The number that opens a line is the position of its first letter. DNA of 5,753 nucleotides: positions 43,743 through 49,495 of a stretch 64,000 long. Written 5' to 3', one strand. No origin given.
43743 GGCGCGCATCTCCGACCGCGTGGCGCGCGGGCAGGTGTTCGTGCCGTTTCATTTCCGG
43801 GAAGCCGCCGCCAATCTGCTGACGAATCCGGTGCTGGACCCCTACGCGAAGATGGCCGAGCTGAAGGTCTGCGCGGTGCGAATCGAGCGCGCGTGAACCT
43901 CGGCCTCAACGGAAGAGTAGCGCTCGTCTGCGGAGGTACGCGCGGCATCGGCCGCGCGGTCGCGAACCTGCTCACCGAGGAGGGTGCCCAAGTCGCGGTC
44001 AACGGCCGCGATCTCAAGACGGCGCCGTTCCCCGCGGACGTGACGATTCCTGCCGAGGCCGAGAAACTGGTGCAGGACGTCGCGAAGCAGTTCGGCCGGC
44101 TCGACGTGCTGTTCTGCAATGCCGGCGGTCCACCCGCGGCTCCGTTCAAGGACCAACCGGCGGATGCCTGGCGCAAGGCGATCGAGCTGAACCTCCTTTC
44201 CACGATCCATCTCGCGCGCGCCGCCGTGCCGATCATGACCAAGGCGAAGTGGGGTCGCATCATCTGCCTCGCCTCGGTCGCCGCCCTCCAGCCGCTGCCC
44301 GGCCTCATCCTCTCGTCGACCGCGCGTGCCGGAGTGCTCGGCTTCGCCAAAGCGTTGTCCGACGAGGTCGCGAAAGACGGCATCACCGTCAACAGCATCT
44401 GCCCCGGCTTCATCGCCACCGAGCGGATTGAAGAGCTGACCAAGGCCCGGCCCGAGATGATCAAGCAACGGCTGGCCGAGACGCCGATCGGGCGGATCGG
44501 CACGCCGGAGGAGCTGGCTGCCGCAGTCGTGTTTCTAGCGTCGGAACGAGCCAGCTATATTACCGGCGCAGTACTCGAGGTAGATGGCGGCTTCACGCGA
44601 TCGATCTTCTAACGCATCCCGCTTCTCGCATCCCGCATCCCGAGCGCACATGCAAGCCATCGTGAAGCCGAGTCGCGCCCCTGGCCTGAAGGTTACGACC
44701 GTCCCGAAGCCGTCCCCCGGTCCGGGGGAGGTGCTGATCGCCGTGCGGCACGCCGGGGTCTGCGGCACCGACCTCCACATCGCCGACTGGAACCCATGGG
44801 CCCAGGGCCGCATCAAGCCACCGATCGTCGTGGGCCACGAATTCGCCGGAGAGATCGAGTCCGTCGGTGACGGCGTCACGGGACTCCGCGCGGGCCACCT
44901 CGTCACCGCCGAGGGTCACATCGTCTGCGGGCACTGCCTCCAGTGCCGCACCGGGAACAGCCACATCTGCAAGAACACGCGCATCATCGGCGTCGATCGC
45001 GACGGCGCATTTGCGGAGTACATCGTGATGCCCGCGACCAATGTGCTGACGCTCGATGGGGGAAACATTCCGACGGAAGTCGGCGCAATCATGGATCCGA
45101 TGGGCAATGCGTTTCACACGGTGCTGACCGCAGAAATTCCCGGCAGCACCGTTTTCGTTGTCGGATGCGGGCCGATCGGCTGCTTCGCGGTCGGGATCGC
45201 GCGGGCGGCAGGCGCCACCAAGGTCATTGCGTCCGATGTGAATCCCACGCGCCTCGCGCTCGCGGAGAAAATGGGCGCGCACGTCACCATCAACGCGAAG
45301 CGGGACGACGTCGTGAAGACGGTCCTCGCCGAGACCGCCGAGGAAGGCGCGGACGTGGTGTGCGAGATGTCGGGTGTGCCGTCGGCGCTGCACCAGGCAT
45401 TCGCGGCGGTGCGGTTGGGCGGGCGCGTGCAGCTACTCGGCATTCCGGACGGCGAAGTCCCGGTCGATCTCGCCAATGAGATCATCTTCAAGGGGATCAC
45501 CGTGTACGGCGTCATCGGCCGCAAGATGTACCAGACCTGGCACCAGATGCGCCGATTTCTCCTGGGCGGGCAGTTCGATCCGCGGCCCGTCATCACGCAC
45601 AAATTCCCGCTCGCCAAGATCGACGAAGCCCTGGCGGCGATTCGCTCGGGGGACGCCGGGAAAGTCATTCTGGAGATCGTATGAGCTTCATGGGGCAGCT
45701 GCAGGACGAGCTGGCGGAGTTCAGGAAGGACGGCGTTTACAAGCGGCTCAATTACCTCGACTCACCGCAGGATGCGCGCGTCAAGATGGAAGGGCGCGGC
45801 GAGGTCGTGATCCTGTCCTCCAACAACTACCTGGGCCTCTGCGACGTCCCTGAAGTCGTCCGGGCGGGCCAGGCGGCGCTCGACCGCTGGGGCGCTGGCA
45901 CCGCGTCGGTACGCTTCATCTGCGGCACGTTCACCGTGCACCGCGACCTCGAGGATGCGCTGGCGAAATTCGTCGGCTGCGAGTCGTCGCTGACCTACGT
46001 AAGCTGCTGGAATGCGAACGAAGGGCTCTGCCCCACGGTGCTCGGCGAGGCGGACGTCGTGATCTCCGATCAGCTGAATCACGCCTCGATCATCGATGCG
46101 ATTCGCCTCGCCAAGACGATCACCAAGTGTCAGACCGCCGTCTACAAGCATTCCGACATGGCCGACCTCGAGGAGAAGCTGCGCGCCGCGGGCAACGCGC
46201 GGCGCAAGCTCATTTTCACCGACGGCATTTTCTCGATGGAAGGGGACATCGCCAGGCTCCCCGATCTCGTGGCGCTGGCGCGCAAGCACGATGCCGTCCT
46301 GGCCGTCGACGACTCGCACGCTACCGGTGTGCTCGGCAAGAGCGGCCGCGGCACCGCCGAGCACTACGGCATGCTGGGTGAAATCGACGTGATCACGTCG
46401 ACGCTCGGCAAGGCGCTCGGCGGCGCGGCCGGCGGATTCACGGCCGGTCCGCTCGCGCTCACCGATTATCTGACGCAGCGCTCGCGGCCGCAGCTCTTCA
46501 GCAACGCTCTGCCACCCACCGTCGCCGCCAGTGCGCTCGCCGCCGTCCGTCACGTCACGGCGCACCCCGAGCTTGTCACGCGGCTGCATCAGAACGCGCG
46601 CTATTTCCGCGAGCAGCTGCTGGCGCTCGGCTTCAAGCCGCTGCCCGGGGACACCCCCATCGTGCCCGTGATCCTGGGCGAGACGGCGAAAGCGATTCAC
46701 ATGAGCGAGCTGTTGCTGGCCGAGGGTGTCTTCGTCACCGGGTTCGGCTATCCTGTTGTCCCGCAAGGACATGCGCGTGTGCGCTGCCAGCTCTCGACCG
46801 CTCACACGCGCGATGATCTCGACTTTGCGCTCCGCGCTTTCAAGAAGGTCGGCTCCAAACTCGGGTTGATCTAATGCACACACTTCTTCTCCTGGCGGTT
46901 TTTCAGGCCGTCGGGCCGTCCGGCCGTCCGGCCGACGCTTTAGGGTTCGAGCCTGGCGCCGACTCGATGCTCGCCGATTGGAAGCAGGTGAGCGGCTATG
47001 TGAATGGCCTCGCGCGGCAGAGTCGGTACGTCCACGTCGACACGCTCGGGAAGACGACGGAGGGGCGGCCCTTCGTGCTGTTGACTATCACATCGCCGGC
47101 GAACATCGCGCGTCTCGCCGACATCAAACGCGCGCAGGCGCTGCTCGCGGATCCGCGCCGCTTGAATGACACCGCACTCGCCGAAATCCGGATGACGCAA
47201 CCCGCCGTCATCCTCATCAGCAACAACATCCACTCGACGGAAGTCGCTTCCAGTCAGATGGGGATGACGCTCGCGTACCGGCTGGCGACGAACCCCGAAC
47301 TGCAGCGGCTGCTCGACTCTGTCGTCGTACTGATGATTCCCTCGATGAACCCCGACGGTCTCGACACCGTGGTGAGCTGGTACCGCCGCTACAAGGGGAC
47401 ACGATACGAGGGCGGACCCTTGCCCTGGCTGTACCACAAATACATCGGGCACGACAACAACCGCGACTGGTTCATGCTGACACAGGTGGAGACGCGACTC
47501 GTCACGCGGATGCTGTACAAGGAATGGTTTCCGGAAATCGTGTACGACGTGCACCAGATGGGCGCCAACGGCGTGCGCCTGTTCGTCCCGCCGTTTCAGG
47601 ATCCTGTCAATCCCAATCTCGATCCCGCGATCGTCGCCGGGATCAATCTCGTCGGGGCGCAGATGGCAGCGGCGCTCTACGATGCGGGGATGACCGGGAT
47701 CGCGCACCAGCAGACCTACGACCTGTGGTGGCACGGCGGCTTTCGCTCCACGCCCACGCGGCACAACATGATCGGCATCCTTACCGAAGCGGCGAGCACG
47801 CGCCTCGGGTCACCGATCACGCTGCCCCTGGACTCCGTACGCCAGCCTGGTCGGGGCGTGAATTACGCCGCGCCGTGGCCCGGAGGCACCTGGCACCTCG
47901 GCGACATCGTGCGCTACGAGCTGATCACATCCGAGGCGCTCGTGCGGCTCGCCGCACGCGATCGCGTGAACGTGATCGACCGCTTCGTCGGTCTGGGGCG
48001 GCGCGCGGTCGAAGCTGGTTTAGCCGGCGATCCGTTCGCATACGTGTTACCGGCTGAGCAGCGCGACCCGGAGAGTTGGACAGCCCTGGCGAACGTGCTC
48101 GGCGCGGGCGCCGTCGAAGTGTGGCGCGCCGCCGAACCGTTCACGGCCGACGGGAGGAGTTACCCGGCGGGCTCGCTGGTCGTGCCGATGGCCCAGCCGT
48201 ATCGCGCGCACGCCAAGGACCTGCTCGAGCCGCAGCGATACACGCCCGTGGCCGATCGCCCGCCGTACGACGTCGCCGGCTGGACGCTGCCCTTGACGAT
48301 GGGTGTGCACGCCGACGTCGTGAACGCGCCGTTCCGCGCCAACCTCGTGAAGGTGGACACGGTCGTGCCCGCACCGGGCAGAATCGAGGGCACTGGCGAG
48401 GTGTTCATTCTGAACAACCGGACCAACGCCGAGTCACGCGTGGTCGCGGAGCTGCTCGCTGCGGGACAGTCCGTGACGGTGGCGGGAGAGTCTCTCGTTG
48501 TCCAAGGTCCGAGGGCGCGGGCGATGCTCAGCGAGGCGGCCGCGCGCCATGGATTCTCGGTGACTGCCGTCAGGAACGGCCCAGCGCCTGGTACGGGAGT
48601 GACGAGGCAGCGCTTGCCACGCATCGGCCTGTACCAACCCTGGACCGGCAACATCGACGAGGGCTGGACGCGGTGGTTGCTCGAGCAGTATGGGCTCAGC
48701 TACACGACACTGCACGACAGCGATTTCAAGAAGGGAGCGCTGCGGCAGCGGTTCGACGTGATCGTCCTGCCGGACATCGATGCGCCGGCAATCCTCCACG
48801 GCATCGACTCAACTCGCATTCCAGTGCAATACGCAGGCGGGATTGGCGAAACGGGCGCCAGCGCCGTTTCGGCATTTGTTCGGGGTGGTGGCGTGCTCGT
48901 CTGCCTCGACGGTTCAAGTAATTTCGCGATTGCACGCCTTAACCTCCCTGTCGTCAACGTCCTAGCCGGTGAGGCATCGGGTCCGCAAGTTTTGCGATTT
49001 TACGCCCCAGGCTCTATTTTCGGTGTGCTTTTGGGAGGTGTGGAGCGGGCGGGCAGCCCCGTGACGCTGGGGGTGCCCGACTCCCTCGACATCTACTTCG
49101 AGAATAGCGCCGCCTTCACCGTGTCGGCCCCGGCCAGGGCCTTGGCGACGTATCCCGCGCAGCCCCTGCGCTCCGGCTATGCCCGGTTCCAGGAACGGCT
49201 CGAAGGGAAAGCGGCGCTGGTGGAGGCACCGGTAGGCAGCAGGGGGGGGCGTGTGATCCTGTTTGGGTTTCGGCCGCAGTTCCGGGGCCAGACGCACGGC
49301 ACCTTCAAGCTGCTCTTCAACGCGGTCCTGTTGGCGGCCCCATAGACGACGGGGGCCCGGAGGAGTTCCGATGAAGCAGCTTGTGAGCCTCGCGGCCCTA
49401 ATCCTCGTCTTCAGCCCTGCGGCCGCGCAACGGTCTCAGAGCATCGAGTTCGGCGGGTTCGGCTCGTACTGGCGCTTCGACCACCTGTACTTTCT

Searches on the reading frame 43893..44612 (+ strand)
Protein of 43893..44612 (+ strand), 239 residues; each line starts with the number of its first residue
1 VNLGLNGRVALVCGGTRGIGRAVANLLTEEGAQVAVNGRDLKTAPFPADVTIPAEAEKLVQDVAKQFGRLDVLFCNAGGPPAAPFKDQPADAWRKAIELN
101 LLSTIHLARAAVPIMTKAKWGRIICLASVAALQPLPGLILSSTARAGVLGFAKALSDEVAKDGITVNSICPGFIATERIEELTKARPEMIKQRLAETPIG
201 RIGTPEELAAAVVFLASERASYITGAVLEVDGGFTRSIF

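Call 84: search_protein_families(library=pfam, proteins=[window:43893-44612:+], max_evalue=0.00001)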
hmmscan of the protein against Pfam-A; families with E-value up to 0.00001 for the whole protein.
window:43893-44612:+ (239 aa): 5 families
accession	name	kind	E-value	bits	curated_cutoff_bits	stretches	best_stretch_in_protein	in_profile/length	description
PF13561.12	adh_short_C2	-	2.5e-57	194.6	27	1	17-235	6-236/236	Enoyl-(Acyl carrier protein) reductase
PF00106.31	adh_short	-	8e-45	153.2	26.6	1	8-184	1-192/195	short chain dehydrogenase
PF13460.12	NAD_binding_10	-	3.3e-07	30.8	27.2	1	14-177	1-149/184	NAD(P)H-binding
PF08659.16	KR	-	6.5e-07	29.9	22.6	0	43-138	55-146/180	KR domain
PF23441.1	SDR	-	5.3e-06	26.4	27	0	68-234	88-255/258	SDR-like rossmann domain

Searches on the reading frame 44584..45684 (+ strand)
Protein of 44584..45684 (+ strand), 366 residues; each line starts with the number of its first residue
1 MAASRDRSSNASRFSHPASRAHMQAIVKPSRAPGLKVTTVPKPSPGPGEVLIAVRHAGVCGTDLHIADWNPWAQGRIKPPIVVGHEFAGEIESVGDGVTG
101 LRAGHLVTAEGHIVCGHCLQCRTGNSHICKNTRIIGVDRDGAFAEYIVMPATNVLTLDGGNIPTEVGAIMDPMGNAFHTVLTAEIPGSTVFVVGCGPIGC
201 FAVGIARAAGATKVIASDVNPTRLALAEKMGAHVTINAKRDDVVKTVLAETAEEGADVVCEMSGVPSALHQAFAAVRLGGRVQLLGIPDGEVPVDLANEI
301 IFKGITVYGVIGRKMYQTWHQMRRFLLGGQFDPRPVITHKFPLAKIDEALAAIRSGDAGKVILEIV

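Call 84: search_protein_families(library=pfam, proteins=[window:44584-45684:+], max_evalue=0.00001)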
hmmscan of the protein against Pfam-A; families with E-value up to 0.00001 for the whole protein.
window:44584-45684:+ (366 aa): 4 families
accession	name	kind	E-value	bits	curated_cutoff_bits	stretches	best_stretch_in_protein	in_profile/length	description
PF00107.32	ADH_zinc_N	-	1.7e-32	112.5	31.8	1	197-326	1-127/129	Zinc-binding dehydrogenase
PF08240.17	ADH_N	-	1.6e-29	102.6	23.5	1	46-157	1-102/104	Alcohol dehydrogenase GroES-like domain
PF16912.11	Glu_dehyd_C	-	1e-08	35.4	34.9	1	182-351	26-199/211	Glucose dehydrogenase C-terminus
PF13602.12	ADH_zinc_N_2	-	1.7e-07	32.7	27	1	230-363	1-134/134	Zinc-binding dehydrogenase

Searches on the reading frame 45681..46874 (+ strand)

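Call 84: search_protein_families(library=pfam, proteins=[window:45681-46874:+], max_evalue=0.00001)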
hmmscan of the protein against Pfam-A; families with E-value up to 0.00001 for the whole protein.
window:45681-46874:+ (397 aa): 1 family
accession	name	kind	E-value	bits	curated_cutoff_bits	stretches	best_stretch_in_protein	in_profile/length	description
PF00155.27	Aminotran_1_2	-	3.8e-52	178.1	19.7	1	42-386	3-360/361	Aminotransferase class I and II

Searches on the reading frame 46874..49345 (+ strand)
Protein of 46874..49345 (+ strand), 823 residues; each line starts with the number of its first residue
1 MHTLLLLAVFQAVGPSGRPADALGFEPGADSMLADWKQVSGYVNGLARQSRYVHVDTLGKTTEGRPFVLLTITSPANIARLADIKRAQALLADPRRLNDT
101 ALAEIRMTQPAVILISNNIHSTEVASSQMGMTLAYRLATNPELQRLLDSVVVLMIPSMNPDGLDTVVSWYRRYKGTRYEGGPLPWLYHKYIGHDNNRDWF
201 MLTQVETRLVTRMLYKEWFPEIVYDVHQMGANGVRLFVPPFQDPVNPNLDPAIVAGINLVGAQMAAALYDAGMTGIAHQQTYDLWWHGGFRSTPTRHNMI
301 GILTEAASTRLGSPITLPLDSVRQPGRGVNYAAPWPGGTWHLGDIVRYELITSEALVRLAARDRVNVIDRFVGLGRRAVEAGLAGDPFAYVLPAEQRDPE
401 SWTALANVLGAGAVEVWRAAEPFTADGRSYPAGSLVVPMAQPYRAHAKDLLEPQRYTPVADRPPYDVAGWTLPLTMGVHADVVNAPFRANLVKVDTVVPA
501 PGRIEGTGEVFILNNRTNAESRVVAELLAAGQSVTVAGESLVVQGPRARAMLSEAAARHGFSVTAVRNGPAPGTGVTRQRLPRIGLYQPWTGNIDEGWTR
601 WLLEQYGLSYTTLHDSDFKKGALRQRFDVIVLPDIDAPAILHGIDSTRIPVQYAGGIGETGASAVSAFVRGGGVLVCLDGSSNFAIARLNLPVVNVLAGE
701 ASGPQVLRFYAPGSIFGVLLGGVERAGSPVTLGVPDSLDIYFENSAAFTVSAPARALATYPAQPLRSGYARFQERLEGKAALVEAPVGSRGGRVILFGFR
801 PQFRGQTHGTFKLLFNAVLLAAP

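Call 84: search_protein_families(library=pfam, proteins=[window:46874-49345:+], max_evalue=0.00001)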
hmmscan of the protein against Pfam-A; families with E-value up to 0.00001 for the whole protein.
window:46874-49345:+ (823 aa): 1 family
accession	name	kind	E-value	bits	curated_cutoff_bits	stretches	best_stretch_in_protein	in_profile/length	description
PF00246.29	Peptidase_M14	-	2e-18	67.5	21.6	1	47-199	10-133/286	Zinc carboxypeptidase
